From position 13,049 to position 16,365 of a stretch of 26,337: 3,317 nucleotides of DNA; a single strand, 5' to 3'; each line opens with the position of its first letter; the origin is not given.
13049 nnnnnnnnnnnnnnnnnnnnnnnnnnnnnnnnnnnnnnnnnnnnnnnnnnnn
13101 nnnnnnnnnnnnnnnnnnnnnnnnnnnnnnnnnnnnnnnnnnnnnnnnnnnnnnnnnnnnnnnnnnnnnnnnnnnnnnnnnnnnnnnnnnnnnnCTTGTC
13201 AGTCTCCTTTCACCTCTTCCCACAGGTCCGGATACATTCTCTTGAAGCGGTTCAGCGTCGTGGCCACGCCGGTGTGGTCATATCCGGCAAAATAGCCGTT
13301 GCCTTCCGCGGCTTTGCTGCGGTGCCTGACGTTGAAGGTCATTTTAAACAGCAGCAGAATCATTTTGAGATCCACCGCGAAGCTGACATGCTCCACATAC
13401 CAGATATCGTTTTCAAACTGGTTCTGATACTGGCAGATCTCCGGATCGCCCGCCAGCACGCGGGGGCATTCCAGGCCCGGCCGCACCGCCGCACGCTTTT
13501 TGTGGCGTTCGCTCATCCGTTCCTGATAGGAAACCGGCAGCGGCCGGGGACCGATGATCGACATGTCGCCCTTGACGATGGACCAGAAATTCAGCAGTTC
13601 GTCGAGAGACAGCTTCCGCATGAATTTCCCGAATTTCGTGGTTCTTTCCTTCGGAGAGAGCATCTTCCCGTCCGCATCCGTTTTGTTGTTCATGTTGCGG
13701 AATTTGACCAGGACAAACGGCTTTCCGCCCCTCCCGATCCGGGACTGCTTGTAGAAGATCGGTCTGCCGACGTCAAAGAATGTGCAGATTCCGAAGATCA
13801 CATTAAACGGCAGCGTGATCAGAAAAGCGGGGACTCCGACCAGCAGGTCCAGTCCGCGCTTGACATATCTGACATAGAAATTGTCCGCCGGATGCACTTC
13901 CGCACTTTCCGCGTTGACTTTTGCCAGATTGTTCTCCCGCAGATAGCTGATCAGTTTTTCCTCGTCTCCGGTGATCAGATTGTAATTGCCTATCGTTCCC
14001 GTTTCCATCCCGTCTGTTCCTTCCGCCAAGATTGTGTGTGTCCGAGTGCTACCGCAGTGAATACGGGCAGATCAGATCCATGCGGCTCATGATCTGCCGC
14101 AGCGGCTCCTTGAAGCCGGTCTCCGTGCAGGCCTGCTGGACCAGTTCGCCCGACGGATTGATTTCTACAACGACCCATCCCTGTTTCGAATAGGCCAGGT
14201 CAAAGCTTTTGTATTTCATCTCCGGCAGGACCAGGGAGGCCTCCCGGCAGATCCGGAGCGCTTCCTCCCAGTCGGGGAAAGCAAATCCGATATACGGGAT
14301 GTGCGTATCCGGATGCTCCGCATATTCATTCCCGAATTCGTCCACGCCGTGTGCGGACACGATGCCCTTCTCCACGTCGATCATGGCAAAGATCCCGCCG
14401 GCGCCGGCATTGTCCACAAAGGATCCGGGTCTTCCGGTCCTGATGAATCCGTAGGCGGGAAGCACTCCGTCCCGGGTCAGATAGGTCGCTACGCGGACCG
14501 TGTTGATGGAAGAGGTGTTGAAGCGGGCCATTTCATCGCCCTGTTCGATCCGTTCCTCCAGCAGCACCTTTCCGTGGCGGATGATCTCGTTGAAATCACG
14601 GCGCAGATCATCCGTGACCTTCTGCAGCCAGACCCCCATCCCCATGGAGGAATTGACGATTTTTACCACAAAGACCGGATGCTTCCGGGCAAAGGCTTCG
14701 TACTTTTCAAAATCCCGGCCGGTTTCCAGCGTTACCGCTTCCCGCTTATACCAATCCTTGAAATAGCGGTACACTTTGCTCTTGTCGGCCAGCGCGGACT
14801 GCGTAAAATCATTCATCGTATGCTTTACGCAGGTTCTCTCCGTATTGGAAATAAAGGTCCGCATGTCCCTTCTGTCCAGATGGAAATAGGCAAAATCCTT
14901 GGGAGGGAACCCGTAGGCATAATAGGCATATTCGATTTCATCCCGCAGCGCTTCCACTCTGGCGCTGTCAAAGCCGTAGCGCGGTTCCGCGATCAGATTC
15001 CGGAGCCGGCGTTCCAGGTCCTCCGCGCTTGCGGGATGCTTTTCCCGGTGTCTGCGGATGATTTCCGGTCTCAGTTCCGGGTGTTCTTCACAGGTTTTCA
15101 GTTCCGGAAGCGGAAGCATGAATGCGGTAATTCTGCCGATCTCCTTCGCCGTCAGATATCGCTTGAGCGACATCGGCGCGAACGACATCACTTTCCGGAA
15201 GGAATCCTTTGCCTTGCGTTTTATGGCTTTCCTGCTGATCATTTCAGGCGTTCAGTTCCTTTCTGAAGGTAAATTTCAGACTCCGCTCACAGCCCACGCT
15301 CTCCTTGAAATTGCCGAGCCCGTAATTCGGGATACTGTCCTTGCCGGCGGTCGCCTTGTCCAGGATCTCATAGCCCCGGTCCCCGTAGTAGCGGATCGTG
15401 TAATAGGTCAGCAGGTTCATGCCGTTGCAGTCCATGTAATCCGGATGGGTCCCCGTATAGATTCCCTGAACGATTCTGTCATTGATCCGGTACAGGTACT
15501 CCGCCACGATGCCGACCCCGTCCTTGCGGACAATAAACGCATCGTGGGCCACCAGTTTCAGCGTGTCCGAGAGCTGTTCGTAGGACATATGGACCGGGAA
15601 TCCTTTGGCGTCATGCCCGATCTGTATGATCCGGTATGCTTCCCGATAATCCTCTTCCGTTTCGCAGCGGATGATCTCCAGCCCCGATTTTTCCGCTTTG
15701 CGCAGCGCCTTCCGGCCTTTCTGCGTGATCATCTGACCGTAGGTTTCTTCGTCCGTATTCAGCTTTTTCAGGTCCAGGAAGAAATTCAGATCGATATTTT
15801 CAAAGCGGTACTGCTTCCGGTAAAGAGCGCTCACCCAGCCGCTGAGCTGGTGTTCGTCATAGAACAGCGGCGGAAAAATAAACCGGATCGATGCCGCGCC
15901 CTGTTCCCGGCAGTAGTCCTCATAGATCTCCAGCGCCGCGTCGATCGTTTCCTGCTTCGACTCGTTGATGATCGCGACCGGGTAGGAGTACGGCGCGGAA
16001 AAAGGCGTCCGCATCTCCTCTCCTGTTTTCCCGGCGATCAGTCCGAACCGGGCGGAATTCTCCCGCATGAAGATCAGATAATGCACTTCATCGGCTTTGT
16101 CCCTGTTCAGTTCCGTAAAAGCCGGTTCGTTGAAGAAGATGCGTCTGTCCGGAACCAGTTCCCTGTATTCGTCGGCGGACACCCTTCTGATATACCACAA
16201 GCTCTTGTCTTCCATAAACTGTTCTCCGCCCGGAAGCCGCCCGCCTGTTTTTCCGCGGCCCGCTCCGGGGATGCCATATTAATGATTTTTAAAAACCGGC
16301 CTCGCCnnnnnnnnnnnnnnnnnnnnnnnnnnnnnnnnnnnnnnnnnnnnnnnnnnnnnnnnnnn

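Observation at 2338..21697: Wzx/Wzy surface-polymer operon with no recognisable glycosyltransferases but five ATP-grasp ligases: candidate amino-sugar/peptide hybrid polymer system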

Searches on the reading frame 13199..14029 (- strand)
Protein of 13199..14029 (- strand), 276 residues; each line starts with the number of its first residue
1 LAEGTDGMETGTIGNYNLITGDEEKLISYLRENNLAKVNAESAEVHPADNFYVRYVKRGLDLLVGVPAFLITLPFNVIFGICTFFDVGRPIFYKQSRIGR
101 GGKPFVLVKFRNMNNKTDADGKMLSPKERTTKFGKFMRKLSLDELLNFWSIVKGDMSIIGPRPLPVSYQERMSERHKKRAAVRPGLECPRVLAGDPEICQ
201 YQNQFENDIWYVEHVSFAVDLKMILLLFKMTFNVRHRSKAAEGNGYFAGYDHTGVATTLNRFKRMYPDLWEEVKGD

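Call 3: search_protein_families(library=pfam, proteins=[window:13199-14029:-], max_evalue=0.01)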
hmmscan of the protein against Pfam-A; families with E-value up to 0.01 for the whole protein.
window:13199-14029:- (276 aa): 1 family
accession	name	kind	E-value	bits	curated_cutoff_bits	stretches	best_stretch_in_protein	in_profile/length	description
PF02397.22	Bac_transf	-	5.9e-45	153.4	27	1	57-231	1-177/179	Bacterial sugar transferase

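Call 6: search_protein_families(library=ncbifam, proteins=[window:13199-14029:-], max_evalue=0.01)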
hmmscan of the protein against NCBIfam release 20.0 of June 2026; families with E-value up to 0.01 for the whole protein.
window:13199-14029:- (276 aa): 10 families
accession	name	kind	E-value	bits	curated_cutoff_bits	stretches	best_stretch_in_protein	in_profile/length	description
TIGR03025.1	EPS_sugtrans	subfamily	3.5e-48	164.9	295.55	1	45-232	247-439/445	exopolysaccharide biosynthesis polyprenyl glycosylphosphotransferase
TIGR03023.1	WcaJ_sugtrans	equivalog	3e-38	132.3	410.75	1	34-226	241-441/453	undecaprenyl-phosphate glucose phosphotransferase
TIGR03013.1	EpsB_2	subfamily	2.2e-32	112.7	393.35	1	52-227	250-432/443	TIGR03013 family XrtA/PEP-CTERM system glycosyltransferase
TIGR03022.1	WbaP_sugtrans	subfamily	2.2e-30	106.3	403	2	129-225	348-443/456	undecaprenyl-phosphate galactose phosphotransferase WbaP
NF052601.1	undeca_RfbP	equivalog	2.9e-30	105.3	330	2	128-229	133-233/244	undecaprenyl-phosphate galactose phosphotransferase family protein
NF041877.1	EPS_EpsZ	equivalog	6.4e-26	91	800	1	56-225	265-446/459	exopolysaccharide biosynthesis polyisoprenyl-phosphate hexose-1-phosphate transferase EpsZ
NF050817.1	PolSacchBiosHfsE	equivalog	9.8e-24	83.9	750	1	54-226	269-454/467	polysaccharide biosynthesis protein HfsE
NF007518.0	PRK10124.1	equivalog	2.1e-21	76.2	684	1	54-229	271-456/464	undecaprenyl-phosphate glucose phosphotransferase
NF011751.0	PRK15204.1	equivalog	4.4e-18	65.2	907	1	53-238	276-473/476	undecaprenyl-phosphate galactose phosphotransferase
NF045514.1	glycotran_HepC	equivalog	1.8e-15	56.8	140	1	46-164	106-212/220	heterocyst development glycosyltransferase HepC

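Call 74: search_solved_structures(query=window:13199-14029:-, max_evalue=0.001)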
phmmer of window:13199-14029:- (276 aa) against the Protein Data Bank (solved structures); distinct sequences matched with E-value up to 0.001: 7.
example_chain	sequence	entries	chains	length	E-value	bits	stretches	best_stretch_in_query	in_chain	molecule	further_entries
8g1n_A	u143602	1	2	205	1.8e-35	125.6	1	50-232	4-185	N,N'-diacetylbacilliosaminyl-1-phosphate transferase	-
8e37_B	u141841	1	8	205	5.3e-35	124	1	50-231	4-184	N,N'-diacetylbacilliosaminyl-1-phosphate transferase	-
30wc_A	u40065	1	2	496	5.4e-20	74.8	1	54-252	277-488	Undecaprenyl-phosphate galactose phosphotransferase WbaP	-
9s7s_A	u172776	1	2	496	5.4e-20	74.8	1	54-252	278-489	UDP-Gal::undecaprenolphosphate Gal-1-P transferase WbaP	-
9s8l_A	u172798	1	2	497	5.4e-20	74.8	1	54-252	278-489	UDP-Gal::undecaprenolphosphate Gal-1-P transferase WbaP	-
30us_A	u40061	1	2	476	9.5e-19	70.7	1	53-228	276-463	UDP-Gal::undecaprenolphosphate Gal-1-P transferase WbaP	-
8t53_A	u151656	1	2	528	2.2e-16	62.9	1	54-229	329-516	Undecaprenyl-phosphate galactose phosphotransferase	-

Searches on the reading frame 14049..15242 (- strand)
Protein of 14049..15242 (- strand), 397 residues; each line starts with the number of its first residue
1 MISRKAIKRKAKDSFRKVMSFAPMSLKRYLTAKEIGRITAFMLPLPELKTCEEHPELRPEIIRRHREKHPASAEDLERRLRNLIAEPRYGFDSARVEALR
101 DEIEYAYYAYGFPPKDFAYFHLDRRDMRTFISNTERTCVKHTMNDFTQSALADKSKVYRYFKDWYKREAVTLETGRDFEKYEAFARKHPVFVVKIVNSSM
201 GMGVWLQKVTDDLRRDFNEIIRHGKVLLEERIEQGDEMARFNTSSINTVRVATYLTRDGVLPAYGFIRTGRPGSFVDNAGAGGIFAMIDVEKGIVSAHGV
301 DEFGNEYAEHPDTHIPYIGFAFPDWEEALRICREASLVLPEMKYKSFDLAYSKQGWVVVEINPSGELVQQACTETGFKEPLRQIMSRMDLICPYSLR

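Call 3: search_protein_families(library=pfam, proteins=[window:14049-15242:-], max_evalue=0.01)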
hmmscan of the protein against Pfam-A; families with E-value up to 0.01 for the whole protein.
window:14049-15242:- (397 aa): 1 family
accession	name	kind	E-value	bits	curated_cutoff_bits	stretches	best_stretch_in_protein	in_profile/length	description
PF14397.11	ATPgrasp_ST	-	6.2e-35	121.2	31.4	1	149-384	17-276/278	Sugar-transfer associated ATP-grasp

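Call 6: search_protein_families(library=ncbifam, proteins=[window:14049-15242:-], max_evalue=0.01)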
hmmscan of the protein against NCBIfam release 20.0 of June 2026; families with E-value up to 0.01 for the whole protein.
window:14049-15242:- (397 aa): 1 family
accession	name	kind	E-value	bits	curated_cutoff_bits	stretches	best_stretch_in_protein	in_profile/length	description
TIGR02291.1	rimK_rel_E_lig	hypoth_equivalog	4.7e-06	25.8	314.2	1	278-391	185-296/317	alpha-L-glutamate ligase-like protein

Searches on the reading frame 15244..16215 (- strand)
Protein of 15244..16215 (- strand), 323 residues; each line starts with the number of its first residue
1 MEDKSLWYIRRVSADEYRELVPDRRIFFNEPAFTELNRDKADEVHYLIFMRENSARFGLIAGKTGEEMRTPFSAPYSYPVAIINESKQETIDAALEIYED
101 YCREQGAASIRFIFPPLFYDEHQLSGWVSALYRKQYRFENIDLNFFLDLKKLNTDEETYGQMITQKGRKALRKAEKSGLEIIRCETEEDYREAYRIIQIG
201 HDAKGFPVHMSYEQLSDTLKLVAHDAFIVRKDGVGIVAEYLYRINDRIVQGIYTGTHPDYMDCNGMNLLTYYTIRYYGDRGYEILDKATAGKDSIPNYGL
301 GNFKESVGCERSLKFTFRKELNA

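Call 3: search_protein_families(library=pfam, proteins=[window:15244-16215:-], max_evalue=0.01)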
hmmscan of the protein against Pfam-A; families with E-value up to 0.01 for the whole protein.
window:15244-16215:- (323 aa): 2 families
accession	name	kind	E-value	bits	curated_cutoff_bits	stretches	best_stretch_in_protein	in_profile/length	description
PF13480.13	Acetyltransf_6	-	0.00012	22.7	22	1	168-286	8-133/143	Acetyltransferase (GNAT) domain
PF02388.22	FemAB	-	0.00021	20.7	24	0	141-207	150-213/406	FemAB family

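Call 6: search_protein_families(library=ncbifam, proteins=[window:15244-16215:-], max_evalue=0.01)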
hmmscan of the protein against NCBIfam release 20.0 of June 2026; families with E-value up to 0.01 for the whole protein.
window:15244-16215:- (323 aa): 1 family
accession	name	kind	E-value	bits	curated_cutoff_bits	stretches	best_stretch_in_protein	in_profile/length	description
TIGR03019.1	pepcterm_femAB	equivalog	2.4e-05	23.6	260.35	1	150-294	123-265/330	FemAB family XrtA/PEP-CTERM system-associated protein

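Call 34: search_solved_structures(query=window:15244-16215:-, max_evalue=10)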
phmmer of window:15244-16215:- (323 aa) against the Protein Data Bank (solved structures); distinct sequences matched with E-value up to 10: 3.
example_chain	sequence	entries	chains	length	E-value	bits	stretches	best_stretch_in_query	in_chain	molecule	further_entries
9wqw_A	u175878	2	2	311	0.065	15.6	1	167-310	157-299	aminoacyl-tRNA-dependent peptide synthase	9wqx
3e0k_A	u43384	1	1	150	0.2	14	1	203-275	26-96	Amino-acid acetyltransferase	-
9wqy_A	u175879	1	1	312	0.6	12.5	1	168-309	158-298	aminoacyl-tRNA-dependent peptide synthase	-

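Call 48: search_protein_representatives(protein=window:15244-16215:-)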
Query: 323 residues. Proteins with E-value up to 0.001 (for the whole library): 959; up to 1e-10: 464; up to 1e-30: 156. The best 150 are listed.
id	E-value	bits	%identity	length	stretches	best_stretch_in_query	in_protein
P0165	5.2e-90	318.2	69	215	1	1-195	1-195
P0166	1.6e-78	280.5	30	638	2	12-321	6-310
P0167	1.2e-75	271.1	41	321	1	9-321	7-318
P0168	5.3e-69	249.2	54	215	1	111-319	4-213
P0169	1.9e-68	247.4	38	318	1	7-319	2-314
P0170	3.7e-67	243.2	76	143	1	179-321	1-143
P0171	4.0e-58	213.5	36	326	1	8-317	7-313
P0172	4.4e-58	213.4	35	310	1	9-318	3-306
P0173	8.7e-58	212.4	37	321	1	22-320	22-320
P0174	3.9e-55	203.7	37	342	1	14-321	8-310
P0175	1.7e-54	201.6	35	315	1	9-321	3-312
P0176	3.3e-54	200.6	41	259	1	14-264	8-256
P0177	6.0e-54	199.8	34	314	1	10-318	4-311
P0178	5.7e-52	193.3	35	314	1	9-318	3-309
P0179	7.5e-52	192.9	33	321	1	1-321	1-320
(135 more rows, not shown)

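Call 62: predict_structure(alignment_id=A2)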
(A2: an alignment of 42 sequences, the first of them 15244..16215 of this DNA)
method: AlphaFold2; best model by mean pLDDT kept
length: 323 residues; sequences in the alignment: 42
mean_pLDDT: 95.3   pTM: 0.90
mean pLDDT of the five models: 95.3, 95.0, 94.9, 94.7, 94.4
residues with pLDDT >= 90: 296; 70-90: 23; 50-70: 4; < 50: 0
segments of 3 or more residues with pLDDT < 50: none
pLDDT, mean of each block of 10 residues (from residue 1): 87 97 88 97 98 96 98 94 90 97 98 97 97 98 96 83 95 97 98 98 94 97 98 98 97 97 97 96 94 93 96 97 78
secondary structure, 60 per line:
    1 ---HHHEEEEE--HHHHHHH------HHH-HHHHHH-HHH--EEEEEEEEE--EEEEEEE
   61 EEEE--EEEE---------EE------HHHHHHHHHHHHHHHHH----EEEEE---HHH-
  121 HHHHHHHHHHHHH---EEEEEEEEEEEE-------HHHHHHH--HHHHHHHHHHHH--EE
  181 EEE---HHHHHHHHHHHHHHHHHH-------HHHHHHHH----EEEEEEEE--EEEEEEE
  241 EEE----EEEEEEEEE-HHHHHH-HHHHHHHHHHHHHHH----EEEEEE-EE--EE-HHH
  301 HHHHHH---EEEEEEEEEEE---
elements in order: E7-11 H14-20 H31-36 E43-51 E54-64 E67-70 H88-104 E109-113 H121-133 E137-148 H156-162 H165-176 E179-183 H187-204 H212-219 E224-231 E234-243 E248-256 H258-263 H265-279 E284-289 H298-306 E310-320

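Call 65: fold_search(model_id=the predicted structure, library=pdb)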
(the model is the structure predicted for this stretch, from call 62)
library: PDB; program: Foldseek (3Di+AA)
matches with E <= 10: 947; with E <= 0.001: 160
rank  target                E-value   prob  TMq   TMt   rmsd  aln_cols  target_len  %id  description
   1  9wqx                  2.6e-16  1.00  0.71  0.79   3.9       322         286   17  aminoacyl-tRNA-dependent peptide synthase, Sbb17, complexed with streptothrisamine (released 2026-04-01)
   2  9wqy                  3.2e-16  1.00  0.71  0.80   3.8       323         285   17  aminoacyl-tRNA-dependent peptide synthase, Sba18, complexed with streptothrisamine (released 2026-04-01)
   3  9wqw                  5.9e-16  1.00  0.71  0.79   3.9       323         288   17  aminoacyl-tRNA-dependent peptide synthase, Sbb17 (released 2026-04-01)
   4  6snr                  1.3e-13  1.00  0.70  0.58   5.3       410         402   13  Crystal structure of FemX (released 2020-09-09)
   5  7z6a_A                2.3e-13  1.00  0.70  0.69   4.5       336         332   13  CRYSTAL STRUCTURE OF WEISSELLA VIRIDESCENS FEMXVV NON-RIBOSOMAL AMINO ACID TRANSFERASE IN COMPLEX WITH A PEPTIDYL-XNA  (released 2022-10-26)
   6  4ii9_A                5.2e-13  1.00  0.70  0.67   4.6       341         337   13  Crystal structure of Weissella viridescens FemXVv non-ribosomal amino acid transferase in complex with a peptidyl-RNA  (released 2013-07-03)
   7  7z5y_A                5.5e-13  1.00  0.70  0.68   4.5       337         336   14  CRYSTAL STRUCTURE OF WEISSELLA VIRIDESCENS FEMXVV NON-RIBOSOMAL AMINO ACID TRANSFERASE IN COMPLEX WITH A PEPTIDYL-XNA  (released 2022-10-26)
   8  1xe4                  8.1e-13  1.00  0.69  0.67   4.5       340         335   13  Crystal Structure of Weissella viridescens FemX (K36M) Mutant (released 2005-05-31)
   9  1xf8                  1.2e-12  1.00  0.70  0.68   4.5       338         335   13  Crystal Structure of Weissella viridescens FemX (Y254F) Mutant (released 2005-05-31)
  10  1ne9                  1.3e-12  1.00  0.69  0.67   4.6       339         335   13  Crystal Structure of Weissella viridescens FemX at 1.7 Ang Resolution (released 2004-02-10)
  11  1lrz                  1.6e-12  1.00  0.68  0.56   7.0       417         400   12  x-ray crystal structure of staphylococcus aureus femA (released 2002-09-04)
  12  4v35                  7.3e-12  1.00  0.58  0.58   6.3       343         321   14  The Structure of A-PGS from Pseudomonas aeruginosa (released 2015-08-19)
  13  9j8s_A                1.7e-11  1.00  0.59  0.27   6.0       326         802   15  MprF from Pseudomonas aeruginosa in nanodisc, C2 symmetry (released 2025-09-03)
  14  2wpw_B                2.0e-11  1.00  0.58  0.58   7.4       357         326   10  Tandem GNAT protein from the clavulanic acid biosynthesis pathway (without AcCoA) (released 2009-12-29)
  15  9j8q_A                2.4e-11  1.00  0.58  0.26   5.5       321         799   15  MprF from Pseudomonas aeruginosa in GDN micelle, C2 symmetry (released 2025-09-03)
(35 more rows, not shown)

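Call 84: find_related_loci(query=window:15244-16215:-, collection=genome_contigs, flank=10000)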
Query window:15244-16215:- (323 aa) in genome_contigs; peptide patterns used: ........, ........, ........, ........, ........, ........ (x = any residue, [..] = any of these).
40 stretches matched a pattern; 2 encode a relative of the query (tblastn E <= 1e-3); 2 distinct loci.
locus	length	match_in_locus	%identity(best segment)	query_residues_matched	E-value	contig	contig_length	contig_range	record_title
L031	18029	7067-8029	87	1-321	0e+0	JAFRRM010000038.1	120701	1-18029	MAG: Lachnospiraceae bacterium isolate RGIG2734 Goat_Omasum-4__c543665, whole genome shotgun sequence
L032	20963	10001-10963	75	1-321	3e-173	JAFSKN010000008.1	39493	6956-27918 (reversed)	MAG: Clostridia bacterium isolate RGIG3226 Goat_Reticulum-2__c141, whole genome shotgun sequence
